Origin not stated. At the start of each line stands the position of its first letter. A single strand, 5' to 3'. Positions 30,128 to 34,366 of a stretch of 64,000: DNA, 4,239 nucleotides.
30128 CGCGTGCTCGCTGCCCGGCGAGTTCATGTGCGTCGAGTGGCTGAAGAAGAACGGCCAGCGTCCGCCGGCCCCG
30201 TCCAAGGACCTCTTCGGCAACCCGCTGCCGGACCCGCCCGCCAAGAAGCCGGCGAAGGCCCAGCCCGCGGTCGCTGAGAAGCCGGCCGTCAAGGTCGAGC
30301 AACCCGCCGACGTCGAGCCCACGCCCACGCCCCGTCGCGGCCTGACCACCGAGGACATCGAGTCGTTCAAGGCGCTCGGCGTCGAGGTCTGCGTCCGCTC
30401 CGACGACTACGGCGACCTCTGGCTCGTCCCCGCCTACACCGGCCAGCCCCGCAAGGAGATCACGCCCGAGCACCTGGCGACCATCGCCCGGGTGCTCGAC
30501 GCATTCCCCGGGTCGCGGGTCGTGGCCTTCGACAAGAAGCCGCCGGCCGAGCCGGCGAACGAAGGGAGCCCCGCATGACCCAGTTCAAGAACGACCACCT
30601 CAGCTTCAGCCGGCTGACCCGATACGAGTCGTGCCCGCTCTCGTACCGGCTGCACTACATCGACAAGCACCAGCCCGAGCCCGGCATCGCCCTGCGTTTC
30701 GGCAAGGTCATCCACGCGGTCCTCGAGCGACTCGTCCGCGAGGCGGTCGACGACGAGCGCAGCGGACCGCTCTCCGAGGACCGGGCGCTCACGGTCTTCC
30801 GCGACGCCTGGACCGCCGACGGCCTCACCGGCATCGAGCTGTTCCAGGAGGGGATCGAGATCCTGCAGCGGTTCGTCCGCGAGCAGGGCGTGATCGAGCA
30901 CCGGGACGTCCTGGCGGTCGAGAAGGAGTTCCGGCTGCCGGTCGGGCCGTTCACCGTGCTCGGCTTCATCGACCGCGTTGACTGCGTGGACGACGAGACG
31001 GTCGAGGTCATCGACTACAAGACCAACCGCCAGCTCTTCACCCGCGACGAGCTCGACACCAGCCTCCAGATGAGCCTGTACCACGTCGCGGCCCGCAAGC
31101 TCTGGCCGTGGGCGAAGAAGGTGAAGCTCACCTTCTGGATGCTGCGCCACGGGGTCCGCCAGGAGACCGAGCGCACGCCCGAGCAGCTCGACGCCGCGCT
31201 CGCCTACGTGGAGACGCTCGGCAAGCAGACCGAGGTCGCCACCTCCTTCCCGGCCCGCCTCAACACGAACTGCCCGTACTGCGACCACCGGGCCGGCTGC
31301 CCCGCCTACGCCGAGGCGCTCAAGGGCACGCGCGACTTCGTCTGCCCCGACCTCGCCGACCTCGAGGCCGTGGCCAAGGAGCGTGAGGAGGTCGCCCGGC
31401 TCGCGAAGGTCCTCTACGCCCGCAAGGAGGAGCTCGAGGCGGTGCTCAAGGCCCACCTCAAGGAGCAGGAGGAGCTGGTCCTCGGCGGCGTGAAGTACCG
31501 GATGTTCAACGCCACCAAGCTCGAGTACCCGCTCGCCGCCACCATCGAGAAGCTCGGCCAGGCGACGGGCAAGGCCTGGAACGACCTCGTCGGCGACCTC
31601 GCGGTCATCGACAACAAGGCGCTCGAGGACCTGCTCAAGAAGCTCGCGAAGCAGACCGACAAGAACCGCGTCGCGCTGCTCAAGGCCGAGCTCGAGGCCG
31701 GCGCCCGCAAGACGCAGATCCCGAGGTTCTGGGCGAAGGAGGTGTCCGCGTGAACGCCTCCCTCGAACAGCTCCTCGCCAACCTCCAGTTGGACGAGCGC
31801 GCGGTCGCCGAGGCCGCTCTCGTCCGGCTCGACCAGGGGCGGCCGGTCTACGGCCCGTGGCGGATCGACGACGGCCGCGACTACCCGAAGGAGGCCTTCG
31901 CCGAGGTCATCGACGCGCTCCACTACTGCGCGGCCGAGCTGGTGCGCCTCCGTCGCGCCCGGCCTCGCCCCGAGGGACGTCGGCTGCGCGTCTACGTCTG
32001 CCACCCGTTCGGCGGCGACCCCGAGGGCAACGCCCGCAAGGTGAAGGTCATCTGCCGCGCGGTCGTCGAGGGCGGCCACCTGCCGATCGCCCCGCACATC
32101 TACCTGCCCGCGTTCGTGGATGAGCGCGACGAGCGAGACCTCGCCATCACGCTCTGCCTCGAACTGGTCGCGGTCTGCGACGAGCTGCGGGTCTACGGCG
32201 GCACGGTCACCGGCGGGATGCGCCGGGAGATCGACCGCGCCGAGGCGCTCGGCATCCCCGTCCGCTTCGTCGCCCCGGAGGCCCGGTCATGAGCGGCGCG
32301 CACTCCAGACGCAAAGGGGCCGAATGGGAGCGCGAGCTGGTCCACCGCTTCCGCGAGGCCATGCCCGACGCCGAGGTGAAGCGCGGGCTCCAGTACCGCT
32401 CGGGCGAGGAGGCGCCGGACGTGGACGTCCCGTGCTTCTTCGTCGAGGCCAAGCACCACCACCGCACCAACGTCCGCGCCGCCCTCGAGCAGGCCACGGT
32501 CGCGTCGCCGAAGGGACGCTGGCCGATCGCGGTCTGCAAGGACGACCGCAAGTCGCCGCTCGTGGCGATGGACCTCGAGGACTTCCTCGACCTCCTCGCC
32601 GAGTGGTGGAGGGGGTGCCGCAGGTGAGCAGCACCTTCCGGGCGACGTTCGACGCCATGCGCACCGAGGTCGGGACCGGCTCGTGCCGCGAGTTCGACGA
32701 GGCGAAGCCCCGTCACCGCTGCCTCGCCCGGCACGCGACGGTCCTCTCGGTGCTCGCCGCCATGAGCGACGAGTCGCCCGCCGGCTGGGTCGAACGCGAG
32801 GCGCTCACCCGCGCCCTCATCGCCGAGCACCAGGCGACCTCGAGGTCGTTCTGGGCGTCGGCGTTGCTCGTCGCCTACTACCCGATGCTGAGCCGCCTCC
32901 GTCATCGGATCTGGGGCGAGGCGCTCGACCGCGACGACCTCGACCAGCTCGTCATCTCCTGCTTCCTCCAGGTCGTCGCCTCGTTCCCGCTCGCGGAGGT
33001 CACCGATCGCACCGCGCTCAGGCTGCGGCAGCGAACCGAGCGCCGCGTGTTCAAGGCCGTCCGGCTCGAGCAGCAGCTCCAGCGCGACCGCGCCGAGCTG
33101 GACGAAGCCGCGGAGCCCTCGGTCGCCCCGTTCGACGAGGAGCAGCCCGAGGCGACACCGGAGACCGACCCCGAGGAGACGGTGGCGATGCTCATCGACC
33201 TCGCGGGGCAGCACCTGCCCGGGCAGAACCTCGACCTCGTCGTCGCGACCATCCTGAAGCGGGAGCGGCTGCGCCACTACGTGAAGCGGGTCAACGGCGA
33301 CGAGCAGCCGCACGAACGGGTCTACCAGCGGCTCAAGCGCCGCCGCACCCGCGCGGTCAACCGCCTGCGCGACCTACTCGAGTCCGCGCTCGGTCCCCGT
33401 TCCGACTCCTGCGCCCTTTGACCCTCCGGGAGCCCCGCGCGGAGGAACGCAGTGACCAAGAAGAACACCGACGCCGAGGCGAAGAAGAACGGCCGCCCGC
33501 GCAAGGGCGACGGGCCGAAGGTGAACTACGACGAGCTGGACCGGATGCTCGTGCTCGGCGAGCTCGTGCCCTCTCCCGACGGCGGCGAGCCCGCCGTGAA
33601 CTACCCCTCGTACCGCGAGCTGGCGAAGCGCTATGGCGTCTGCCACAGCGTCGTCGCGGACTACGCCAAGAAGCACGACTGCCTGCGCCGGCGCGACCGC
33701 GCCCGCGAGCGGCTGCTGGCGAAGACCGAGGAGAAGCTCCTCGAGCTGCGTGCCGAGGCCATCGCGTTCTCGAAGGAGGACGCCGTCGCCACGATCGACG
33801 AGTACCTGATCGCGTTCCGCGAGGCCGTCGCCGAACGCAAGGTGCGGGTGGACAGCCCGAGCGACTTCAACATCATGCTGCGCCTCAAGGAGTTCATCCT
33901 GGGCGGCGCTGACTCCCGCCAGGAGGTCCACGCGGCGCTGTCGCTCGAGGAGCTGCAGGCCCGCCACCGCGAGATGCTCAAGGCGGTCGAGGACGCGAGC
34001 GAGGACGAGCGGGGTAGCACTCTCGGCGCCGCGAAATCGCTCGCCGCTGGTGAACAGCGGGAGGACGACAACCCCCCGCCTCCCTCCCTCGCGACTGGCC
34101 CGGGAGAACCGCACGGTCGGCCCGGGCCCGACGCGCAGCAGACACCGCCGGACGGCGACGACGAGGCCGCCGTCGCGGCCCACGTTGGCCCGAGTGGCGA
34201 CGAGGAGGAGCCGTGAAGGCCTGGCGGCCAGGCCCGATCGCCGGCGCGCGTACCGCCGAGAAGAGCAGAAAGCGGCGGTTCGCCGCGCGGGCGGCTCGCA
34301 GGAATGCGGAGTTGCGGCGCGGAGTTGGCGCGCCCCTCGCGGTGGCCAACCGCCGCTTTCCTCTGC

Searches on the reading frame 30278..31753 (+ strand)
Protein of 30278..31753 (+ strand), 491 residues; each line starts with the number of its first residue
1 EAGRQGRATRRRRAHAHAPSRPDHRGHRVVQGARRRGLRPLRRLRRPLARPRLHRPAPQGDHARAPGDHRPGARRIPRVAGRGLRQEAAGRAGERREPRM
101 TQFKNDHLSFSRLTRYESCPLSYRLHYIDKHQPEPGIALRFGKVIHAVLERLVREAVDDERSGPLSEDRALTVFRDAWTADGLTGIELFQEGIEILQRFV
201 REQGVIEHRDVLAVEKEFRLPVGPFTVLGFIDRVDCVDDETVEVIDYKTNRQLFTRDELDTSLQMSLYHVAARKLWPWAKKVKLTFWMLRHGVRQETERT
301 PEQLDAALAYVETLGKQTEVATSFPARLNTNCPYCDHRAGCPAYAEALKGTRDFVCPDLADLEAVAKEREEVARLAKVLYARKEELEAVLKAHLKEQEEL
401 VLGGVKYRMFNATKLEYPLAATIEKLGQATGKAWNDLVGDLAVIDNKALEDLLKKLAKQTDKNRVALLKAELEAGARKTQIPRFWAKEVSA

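Call 15: search_protein_families(library=pfam, proteins=[window:30278-31753:+], max_evalue=0.001)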
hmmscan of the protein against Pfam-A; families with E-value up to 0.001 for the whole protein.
window:30278-31753:+ (491 aa): 2 families
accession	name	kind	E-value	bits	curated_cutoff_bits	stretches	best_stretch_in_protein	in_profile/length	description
PF12705.13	PDDEXK_1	-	2.7e-35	122.9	22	1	107-342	1-247/247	PD-(D/E)XK nuclease superfamily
PF10926.14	DUF2800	-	1.4e-06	28.2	21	1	108-377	4-270/368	Protein of unknown function (DUF2800)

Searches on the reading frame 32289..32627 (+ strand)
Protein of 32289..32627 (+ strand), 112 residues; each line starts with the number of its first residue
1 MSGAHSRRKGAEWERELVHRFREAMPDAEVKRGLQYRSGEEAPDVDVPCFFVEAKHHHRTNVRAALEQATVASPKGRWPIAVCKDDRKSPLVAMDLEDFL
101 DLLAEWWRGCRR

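Call 4: search_protein_families(library=pfam, proteins=[window:32289-32627:+], max_evalue=0.01)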
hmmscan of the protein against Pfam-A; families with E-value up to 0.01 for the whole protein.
window:32289-32627:+ (112 aa): 0 families

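Call 28: search_protein_families(library=phrogs, proteins=[window:32289-32627:+], max_evalue=0.001)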
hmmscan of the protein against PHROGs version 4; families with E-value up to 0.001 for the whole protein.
window:32289-32627:+ (112 aa): 1 family
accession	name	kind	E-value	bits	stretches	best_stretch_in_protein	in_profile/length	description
phrog_244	-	DNA, RNA and nucleotide metabolism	2.7e-20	74.5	1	1-106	3-113/186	RusA-like Holliday junction resolvase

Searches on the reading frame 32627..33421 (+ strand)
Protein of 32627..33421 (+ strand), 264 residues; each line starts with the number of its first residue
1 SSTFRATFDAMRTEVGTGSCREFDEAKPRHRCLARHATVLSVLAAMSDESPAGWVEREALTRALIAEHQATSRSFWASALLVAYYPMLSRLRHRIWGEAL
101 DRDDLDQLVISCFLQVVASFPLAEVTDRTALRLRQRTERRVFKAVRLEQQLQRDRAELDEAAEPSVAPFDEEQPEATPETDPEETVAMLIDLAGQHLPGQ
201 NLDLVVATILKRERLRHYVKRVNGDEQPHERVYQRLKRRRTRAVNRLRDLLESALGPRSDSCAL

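Call 68: search_protein_families(library=pfam, proteins=[window:32627-33421:+], max_evalue=0.05)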
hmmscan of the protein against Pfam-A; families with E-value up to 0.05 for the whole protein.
window:32627-33421:+ (264 aa): 0 families

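Call 77: search_solved_structures(query=window:32627-33421:+, max_evalue=1)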
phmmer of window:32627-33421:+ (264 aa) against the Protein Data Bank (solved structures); distinct sequences matched with E-value up to 1: 0.

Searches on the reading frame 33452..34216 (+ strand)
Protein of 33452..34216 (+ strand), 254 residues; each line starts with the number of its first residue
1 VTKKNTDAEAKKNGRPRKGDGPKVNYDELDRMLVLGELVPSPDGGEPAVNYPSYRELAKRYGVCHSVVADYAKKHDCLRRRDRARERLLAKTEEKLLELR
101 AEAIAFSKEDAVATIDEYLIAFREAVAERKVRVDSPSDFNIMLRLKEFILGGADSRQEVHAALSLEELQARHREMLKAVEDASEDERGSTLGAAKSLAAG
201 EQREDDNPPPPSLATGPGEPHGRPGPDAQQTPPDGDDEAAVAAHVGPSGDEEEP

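Call 4: search_protein_families(library=pfam, proteins=[window:33452-34216:+], max_evalue=0.01)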
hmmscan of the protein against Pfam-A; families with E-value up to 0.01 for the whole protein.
window:33452-34216:+ (254 aa): 1 family
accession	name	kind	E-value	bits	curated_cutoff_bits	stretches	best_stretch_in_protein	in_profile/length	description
PF18024.7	HTH_50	-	0.001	19.1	27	1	50-76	22-48/50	Helix-turn-helix domain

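Call 28: search_protein_families(library=phrogs, proteins=[window:33452-34216:+], max_evalue=0.001)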
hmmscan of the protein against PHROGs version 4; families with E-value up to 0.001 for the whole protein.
window:33452-34216:+ (254 aa): 1 family
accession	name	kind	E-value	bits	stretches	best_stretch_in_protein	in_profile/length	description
phrog_32085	-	unknown function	9.8e-65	220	1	10-189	136-314/354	-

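Call 29: search_protein_families(library=ncbifam, proteins=[window:33452-34216:+], max_evalue=0.001)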
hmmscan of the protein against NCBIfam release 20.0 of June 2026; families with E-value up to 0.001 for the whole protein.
window:33452-34216:+ (254 aa): 1 family
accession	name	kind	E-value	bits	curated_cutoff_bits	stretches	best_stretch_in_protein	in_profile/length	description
TIGR04381.1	HTH_TypR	domain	0.00035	20.5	30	1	50-71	20-41/49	TyrR/PhhR family helix-turn-helix DNA-binding protein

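Call 76: search_solved_structures(query=window:33452-34216:+, max_evalue=1)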
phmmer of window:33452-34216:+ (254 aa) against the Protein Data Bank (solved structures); distinct sequences matched with E-value up to 1: 3.
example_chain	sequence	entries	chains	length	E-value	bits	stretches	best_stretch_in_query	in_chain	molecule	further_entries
1g2h_A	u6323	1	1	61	0.29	14.1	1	50-75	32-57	TRANSCRIPTIONAL REGULATORY PROTEIN TYRR HOMOLOG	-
6yjd_A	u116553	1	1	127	0.49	13.4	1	53-104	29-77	Capsid assembly scaffolding protein,Prelamin-A/C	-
3io4_A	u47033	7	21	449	0.98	12.4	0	115-234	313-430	Maltose-binding periplasmic protein,Huntingtin fusion protein | Maltose-binding periplasmic protein, HUNTINGTIN FUSION PROTEIN | Maltose-binding protein, huntin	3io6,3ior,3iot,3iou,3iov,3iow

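Call 78: find_homologous_proteins(query=window:33452-34216:+, max_evalue=0.00001)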
Query window:33452-34216:+ (254 aa): 300 proteins with E <= 0.00001 among 6080 candidates; the best 120 are listed.
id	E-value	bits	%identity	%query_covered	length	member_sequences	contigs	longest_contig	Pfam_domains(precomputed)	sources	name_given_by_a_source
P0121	2.5e-151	520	96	100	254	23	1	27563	-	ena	-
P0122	2.2e-133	462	85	100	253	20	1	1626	-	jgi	-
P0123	2.7e-126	438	81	100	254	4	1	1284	-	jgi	-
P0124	6.4e-125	434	80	100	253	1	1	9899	-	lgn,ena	-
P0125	7.9e-122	424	82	96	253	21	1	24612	-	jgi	jgi:hypothetical protein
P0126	5.3e-121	421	82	96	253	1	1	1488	-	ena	-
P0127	1.0e-111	391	72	100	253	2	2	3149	-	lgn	-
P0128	1.6e-111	390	74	96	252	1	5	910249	-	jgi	jgi:hypothetical protein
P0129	8.6e-111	388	75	96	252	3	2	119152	-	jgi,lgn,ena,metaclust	metaclust:\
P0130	1.9e-109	383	74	96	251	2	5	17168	-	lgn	-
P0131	1.0e-106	374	73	96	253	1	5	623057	-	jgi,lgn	jgi:hypothetical protein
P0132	7.0e-102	358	69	96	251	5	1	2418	-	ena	-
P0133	5.4e-98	346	66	96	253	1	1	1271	-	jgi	-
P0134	8.3e-95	335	66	96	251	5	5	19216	-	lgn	-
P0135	1.6e-93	331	67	96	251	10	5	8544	-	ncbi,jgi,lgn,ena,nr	ncbi:MAG TPA: hypothetical protein PLI95_23010 [Polyangiaceae bacterium]|nr:hypothetical protein [Po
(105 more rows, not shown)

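Call 85: predict_structure(alignment_id=A2)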
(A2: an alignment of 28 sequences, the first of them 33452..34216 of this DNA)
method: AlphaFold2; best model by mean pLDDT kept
length: 254 residues; sequences in the alignment: 28
mean_pLDDT: 69.2   pTM: 0.36
mean pLDDT of the five models: 69.2, 68.5, 68.4, 68.2, 66.9
residues with pLDDT >= 90: 54; 70-90: 84; 50-70: 43; < 50: 73
segments of 3 or more residues with pLDDT < 50: 1-11, 188-208, 213-246, 248-251
pLDDT, mean of each block of 10 residues (from residue 1): 47 55 82 92 85 93 92 93 92 88 74 88 84 72 84 65 72 81 58 35 44 43 34 43 45 44
secondary structure, 60 per line:
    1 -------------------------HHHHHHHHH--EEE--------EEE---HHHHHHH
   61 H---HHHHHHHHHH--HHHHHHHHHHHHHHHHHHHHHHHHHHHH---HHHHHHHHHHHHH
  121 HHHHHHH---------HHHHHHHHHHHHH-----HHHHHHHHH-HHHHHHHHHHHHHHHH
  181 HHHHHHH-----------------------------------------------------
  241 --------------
elements in order: H26-34 E37-39 E48-50 H54-61 H65-74 H77-104 H108-127 H137-149 H155-163 H165-187

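Call 87: fold_search(model_id=the predicted structure, library=pdb)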
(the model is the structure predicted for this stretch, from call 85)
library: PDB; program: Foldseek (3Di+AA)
matches with E <= 10: 27; with E <= 0.001: 0
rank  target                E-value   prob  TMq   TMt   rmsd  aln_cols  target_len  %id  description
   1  2ao9_C                5.9e-01  0.60  0.22  0.40  10.3       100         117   17  Structural Genomics, The crystal structure of a Phage protein (phBC6A51) from Bacillus cereus ATCC 14579 (released 2005-09-27)
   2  2ao9_E                1.2e+00  0.47  0.20  0.36   4.5        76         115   17  Structural Genomics, The crystal structure of a Phage protein (phBC6A51) from Bacillus cereus ATCC 14579 (released 2005-09-27)
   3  2ao9_H                1.2e+00  0.33  0.21  0.38  10.4       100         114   17  Structural Genomics, The crystal structure of a Phage protein (phBC6A51) from Bacillus cereus ATCC 14579 (released 2005-09-27)
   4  2ao9_D                1.4e+00  0.33  0.21  0.39  10.5        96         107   17  Structural Genomics, The crystal structure of a Phage protein (phBC6A51) from Bacillus cereus ATCC 14579 (released 2005-09-27)
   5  2ao9_A                1.5e+00  0.35  0.21  0.39  10.5       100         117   16  Structural Genomics, The crystal structure of a Phage protein (phBC6A51) from Bacillus cereus ATCC 14579 (released 2005-09-27)
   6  2ao9_G                1.6e+00  0.33  0.21  0.42  10.4       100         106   15  Structural Genomics, The crystal structure of a Phage protein (phBC6A51) from Bacillus cereus ATCC 14579 (released 2005-09-27)
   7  2ao9_F                2.2e+00  0.28  0.21  0.40  10.4       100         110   16  Structural Genomics, The crystal structure of a Phage protein (phBC6A51) from Bacillus cereus ATCC 14579 (released 2005-09-27)
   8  8xxt_I                2.9e+00  0.03  0.12  0.06  32.8       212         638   13  ASFV RNAP M1249L C-tail occupied complex2 (MCOC2) (released 2025-01-22)
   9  4ldz_A                3.2e+00  0.13  0.14  0.17   8.2        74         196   18  Crystal structure of the full-length response regulator DesR in the active state (released 2014-07-16)
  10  1ku3                  4.9e+00  0.14  0.14  0.48  11.1        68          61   16  Crystal Structure of Thermus aquaticus RNA Polymerase Sigma Subunit Fragment, Region 4 (released 2002-04-03)
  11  9a5j_A                4.9e+00  0.08  0.19  0.10  12.9       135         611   18  Integrative model of DNAK-GUDB by crosslinking MS and deep learning (released 2024-09-18)
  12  4mgr_C                5.5e+00  0.14  0.13  0.07   4.2        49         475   24  The crystal structure of Bacillus subtilis GabR, an autorepressor and PLP- and GABA-dependent transcriptional activato (released 2013-10-30)
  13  7nz2_C1               5.9e+00  0.02  0.12  0.08  29.3       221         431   12  Cryo-EM structure of the MukBEF-MatP-DNA tetrad (released 2021-07-07)
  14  3hta_D                6.2e+00  0.02  0.10  0.14  21.9       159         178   17  Crystal structure of multidrug binding protein EbrR complexed with imidazole (released 2010-07-14)
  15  2ao9_I                6.6e+00  0.07  0.18  0.36  11.3        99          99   16  Structural Genomics, The crystal structure of a Phage protein (phBC6A51) from Bacillus cereus ATCC 14579 (released 2005-09-27)
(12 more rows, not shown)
